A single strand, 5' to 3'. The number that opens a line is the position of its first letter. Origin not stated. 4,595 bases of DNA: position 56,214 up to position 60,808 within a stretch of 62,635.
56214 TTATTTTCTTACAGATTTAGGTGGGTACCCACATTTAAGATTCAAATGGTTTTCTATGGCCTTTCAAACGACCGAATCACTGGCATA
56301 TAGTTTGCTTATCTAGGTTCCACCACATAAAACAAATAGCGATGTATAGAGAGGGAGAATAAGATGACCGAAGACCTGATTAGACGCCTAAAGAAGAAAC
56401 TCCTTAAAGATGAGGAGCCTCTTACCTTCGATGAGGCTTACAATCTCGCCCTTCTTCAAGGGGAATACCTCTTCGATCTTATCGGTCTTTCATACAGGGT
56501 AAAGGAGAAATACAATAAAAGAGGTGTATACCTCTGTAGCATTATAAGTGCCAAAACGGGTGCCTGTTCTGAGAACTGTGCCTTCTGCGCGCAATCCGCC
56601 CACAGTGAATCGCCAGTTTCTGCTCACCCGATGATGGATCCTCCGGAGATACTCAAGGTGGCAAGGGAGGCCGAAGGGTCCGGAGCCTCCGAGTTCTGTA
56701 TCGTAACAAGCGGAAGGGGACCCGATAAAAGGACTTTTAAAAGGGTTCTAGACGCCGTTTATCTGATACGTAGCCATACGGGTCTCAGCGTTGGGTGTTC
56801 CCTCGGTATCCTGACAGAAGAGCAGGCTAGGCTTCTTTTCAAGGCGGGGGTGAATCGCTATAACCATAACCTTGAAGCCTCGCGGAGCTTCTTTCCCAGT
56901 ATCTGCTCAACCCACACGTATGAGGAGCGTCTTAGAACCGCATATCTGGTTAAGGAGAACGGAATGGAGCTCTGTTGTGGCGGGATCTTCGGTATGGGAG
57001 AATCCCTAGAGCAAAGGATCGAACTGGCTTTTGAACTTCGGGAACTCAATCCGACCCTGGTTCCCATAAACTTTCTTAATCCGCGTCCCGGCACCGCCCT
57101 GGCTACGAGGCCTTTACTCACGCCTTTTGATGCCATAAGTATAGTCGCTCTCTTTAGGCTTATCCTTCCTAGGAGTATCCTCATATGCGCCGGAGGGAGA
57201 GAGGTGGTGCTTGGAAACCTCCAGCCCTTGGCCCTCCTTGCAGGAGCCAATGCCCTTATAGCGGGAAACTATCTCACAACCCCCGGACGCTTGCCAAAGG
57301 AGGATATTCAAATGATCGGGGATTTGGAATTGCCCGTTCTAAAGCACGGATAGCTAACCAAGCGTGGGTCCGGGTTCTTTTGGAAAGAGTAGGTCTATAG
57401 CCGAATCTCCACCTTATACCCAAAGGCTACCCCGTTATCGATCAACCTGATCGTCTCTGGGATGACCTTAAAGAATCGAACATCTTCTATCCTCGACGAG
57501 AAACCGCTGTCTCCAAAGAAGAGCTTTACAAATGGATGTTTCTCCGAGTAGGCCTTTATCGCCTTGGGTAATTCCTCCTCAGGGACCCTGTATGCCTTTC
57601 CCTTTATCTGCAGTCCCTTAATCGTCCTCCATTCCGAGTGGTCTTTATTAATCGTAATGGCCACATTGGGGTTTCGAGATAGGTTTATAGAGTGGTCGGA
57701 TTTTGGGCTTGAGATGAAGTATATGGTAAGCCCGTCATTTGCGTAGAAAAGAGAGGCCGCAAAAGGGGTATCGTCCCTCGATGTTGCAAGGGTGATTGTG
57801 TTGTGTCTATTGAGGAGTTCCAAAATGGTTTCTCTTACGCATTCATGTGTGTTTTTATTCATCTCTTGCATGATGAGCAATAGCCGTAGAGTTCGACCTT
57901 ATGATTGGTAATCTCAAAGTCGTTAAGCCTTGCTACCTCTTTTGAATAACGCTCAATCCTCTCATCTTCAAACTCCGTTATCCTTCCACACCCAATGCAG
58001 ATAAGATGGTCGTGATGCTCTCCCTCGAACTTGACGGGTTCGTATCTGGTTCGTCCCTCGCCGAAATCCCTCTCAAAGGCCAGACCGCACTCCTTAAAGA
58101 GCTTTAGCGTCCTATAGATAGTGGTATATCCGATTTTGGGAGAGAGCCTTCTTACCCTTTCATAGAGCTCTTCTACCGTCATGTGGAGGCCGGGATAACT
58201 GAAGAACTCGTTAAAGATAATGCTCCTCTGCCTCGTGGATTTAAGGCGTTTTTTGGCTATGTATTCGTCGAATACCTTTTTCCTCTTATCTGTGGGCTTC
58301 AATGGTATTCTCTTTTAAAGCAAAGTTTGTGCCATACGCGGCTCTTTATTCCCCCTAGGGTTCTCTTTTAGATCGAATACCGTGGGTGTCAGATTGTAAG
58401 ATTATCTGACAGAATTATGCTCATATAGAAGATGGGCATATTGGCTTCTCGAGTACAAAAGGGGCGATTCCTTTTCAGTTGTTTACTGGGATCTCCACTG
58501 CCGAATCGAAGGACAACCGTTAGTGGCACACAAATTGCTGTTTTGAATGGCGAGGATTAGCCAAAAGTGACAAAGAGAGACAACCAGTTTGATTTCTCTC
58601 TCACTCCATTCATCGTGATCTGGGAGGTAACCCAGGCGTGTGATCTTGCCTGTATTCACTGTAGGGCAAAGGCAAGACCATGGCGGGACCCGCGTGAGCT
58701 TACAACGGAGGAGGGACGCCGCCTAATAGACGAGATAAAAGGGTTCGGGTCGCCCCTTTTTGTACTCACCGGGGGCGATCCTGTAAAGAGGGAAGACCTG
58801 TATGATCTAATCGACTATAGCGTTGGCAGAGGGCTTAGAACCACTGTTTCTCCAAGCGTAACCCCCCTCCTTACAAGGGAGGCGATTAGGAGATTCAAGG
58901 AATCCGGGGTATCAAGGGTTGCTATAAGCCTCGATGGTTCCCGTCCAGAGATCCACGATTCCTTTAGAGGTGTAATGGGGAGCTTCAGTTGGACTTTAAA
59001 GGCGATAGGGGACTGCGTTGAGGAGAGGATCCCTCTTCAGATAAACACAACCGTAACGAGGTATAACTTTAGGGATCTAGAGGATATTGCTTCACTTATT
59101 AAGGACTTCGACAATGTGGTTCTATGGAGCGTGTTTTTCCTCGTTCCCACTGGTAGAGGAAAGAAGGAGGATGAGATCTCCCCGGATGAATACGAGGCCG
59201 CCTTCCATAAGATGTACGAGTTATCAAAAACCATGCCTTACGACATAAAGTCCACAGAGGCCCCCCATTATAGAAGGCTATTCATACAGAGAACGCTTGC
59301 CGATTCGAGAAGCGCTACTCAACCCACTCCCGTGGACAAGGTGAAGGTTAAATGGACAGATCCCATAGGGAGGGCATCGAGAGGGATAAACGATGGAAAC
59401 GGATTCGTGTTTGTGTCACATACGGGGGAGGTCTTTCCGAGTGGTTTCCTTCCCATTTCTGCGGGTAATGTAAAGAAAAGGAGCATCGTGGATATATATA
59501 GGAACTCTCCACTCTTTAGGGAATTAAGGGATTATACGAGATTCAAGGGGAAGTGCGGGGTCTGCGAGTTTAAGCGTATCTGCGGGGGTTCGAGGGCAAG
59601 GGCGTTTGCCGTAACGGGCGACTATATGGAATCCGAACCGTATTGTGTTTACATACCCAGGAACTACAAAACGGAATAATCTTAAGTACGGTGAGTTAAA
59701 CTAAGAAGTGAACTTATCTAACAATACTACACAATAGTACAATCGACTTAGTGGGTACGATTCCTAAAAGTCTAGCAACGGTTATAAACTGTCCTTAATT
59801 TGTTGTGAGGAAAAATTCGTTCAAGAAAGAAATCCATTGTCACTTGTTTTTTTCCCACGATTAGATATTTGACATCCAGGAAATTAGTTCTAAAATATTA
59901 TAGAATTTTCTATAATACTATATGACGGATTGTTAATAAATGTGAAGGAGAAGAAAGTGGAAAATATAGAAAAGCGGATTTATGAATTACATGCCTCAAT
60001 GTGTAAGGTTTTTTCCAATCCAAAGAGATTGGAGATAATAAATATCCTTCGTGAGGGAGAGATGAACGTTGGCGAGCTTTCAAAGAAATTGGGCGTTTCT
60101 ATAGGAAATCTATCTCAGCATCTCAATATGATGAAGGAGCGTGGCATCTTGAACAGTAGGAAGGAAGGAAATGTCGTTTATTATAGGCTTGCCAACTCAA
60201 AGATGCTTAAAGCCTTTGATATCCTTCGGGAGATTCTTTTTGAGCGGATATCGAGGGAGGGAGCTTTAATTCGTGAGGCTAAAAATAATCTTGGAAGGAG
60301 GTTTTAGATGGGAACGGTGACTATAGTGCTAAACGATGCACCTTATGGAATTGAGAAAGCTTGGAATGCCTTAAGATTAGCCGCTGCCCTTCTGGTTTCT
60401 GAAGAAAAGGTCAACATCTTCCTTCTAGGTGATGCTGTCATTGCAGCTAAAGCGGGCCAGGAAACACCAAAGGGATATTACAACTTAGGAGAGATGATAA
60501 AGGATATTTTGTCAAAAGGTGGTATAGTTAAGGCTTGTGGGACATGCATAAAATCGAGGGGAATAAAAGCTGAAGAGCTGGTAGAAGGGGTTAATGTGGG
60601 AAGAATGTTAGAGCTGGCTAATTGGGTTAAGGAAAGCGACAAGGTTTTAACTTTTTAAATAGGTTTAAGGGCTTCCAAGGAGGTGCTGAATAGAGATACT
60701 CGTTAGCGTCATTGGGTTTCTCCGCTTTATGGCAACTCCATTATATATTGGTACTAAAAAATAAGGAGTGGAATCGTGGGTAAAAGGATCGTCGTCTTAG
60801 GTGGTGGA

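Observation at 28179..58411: Undescribed enhancer motif TGTMAGA-WWW-TCTKACA plus a third heptamer, repeated seven times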

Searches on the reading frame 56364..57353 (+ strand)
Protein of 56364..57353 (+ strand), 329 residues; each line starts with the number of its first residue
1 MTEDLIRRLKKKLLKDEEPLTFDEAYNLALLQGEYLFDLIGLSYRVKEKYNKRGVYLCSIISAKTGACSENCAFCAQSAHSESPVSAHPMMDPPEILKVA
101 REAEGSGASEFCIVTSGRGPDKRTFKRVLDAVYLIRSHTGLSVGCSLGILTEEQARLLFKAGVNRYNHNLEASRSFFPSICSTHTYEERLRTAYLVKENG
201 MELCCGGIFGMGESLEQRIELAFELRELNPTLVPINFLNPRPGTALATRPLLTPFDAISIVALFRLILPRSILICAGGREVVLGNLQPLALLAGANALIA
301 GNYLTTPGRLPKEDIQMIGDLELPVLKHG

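Call 7: search_protein_families(library=pfam, proteins=[window:56364-57353:+])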
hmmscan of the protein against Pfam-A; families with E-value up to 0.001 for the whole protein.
window:56364-57353:+ (329 aa): 2 families
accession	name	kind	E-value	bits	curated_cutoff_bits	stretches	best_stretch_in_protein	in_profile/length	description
PF06968.18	BATS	-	2.8e-25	88.8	22.2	1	234-322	1-86/88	Biotin and Thiamin Synthesis associated domain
PF04055.27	Radical_SAM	-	2.2e-21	77.2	29.5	1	65-222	4-163/166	Radical SAM superfamily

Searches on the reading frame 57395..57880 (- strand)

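Call 7: search_protein_families(library=pfam, proteins=[window:57395-57880:-])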
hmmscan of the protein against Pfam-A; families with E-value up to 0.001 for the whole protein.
window:57395-57880:- (161 aa): 3 families
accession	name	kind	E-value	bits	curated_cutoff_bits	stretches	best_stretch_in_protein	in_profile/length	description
PF01243.27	PNPOx_N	-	1.4e-15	58.2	28.1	1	17-147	3-119/120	Pyridoxamine 5'-phosphate oxidase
PF12900.13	Pyridox_ox_2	-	2.4e-07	31.3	27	1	16-110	2-102/140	Pyridoxamine 5'-phosphate oxidase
PF13883.13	CREG_beta-barrel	-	0.00026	21.5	27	1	27-148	23-152/167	CREG, beta-barrel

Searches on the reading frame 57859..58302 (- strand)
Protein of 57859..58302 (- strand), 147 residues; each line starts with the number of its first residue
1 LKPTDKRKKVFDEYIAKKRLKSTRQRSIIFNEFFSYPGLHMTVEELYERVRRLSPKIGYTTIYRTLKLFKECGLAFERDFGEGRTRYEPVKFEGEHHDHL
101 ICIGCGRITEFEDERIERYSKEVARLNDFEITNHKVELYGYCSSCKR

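Call 11: search_protein_families(library=pfam, proteins=[window:57859-58302:-])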
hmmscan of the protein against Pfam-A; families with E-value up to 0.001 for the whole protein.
window:57859-58302:- (147 aa): 1 family
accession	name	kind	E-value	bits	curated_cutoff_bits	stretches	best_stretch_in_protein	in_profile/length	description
PF01475.25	FUR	-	1.9e-33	115.6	23.1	1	18-139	2-121/121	Ferric uptake regulator family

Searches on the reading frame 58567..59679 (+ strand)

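Call 11: search_protein_families(library=pfam, proteins=[window:58567-59679:+])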
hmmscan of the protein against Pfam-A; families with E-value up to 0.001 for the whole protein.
window:58567-59679:+ (370 aa): 2 families
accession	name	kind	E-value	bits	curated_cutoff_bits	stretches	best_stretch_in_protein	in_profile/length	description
PF04055.27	Radical_SAM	-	1.9e-22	80.6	29.5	1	20-178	2-166/166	Radical SAM superfamily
PF13186.11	SPASM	-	0.00012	22.7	21.5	1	280-333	7-66/67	Iron-sulfur cluster-binding domain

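Call 53: search_protein_families(library=ncbifam, proteins=[window:58567-59679:+], max_evalue=0.00001)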
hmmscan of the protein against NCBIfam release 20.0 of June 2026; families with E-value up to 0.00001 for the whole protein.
window:58567-59679:+ (370 aa): 42 families (the best 25 are shown)
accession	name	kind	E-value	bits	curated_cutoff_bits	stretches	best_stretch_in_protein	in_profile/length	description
TIGR04053.2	TIGR04053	equivalog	2.4e-146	487.7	395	1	9-364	2-366/366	TIGR04053 family radical SAM/SPASM domain-containing protein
TIGR04545.1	rSAM_ahbD_hemeb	equivalog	2e-110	369.4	500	1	16-364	1-339/339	heme b synthase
TIGR04055.1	rSAM_NirJ2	equivalog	5.6e-71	239.7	500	2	16-242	1-226/326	putative heme d1 biosynthesis radical SAM protein NirJ2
TIGR04546.1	rSAM_ahbC_deAc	equivalog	2.3e-55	188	650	2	12-205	37-228/390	12,18-didecarboxysiroheme deacetylase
TIGR04054.1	rSAM_NirJ1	equivalog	3e-55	187.4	650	1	16-361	37-381/387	putative heme d1 biosynthesis radical SAM protein NirJ1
TIGR04347.1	pseudo_SAM_Halo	equivalog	1e-49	169.9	525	2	16-212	39-234/390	TIGR04347 family pseudo-SAM/SPASM protein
TIGR04051.1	rSAM_NirJ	equivalog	8.4e-46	156.5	515.45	1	16-361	3-347/354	heme d1 biosynthesis radical SAM protein NirJ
TIGR03962.1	mycofact_rSAM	equivalog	7.2e-40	137.2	265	2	13-200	10-193/339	mycofactocin radical SAM maturase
TIGR04303.1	GeoRSP_rSAM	equivalog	4.9e-35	121.6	400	2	14-211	4-199/325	GeoRSP system radical SAM/SPASM protein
NF045574.1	sacti_mat_StsB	exception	1.6e-34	119.5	625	1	17-354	98-407/466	StsB family radical SAM/SPASM domain sactipeptide maturase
NF050035.1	rSAM_WgK_link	exception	3.5e-33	115.1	650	2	10-222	4-212/367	radical SAM/SPASM peptide maturase WgkB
TIGR04340.1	rSAM_ACGX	hypoth_equivalog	1.4e-31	110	400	1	15-360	3-337/341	radical SAM/SPASM domain protein, ACGX system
TIGR02109.1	PQQ_syn_pqqE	equivalog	3.1e-31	108.6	381.35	2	13-182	5-173/358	pyrroloquinoline quinone biosynthesis protein PqqE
TIGR03913.1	rad_SAM_trio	equivalog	4.4e-26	91.3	591.75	1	13-209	17-209/477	GDL motif peptide-associated radical SAM/SPASM maturase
TIGR04250.1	SCM_rSAM_ScmE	equivalog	2e-25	89.5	400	1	17-354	5-339/358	SynChlorMet cassette radical SAM/SPASM protein ScmE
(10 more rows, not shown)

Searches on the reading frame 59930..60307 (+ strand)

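Call 11: search_protein_families(library=pfam, proteins=[window:59930-60307:+])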
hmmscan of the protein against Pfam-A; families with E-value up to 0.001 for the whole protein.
window:59930-60307:+ (125 aa): 8 families
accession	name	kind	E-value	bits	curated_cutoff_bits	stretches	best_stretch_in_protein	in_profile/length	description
PF01022.26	HTH_5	-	8.1e-15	54.9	22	1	30-76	1-47/47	Bacterial regulatory protein, arsR family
PF12840.13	HTH_20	-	8.1e-10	39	27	1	28-77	1-51/51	Helix-turn-helix domain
PF13412.12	HTH_24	-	1.1e-07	31.8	21.9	1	30-74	2-47/48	Winged helix-turn-helix DNA-binding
PF25212.1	HVO_A0114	-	2e-05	24.7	27.6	1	24-82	16-74/84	HVO_A0114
PF01047.28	MarR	-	0.00032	21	24.6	1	39-78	12-51/59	MarR family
PF01978.25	TrmB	-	0.00055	20.2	25.6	0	39-86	17-63/68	Sugar-specific transcriptional regulator TrmB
PF12802.13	MarR_2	-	0.00078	20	27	0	38-74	13-50/61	MarR family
PF07848.18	PaaX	-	0.00082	20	24.8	0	49-89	28-68/70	PaaX-like protein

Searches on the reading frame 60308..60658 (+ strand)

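Call 11: search_protein_families(library=pfam, proteins=[window:60308-60658:+])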
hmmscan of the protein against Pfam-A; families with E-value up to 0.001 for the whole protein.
window:60308-60658:+ (116 aa): 1 family
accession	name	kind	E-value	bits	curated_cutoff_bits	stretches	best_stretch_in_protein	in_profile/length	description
PF02635.20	DsrE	-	1.4e-22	80.5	22.7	1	4-116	3-116/116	DsrE/DsrF-like family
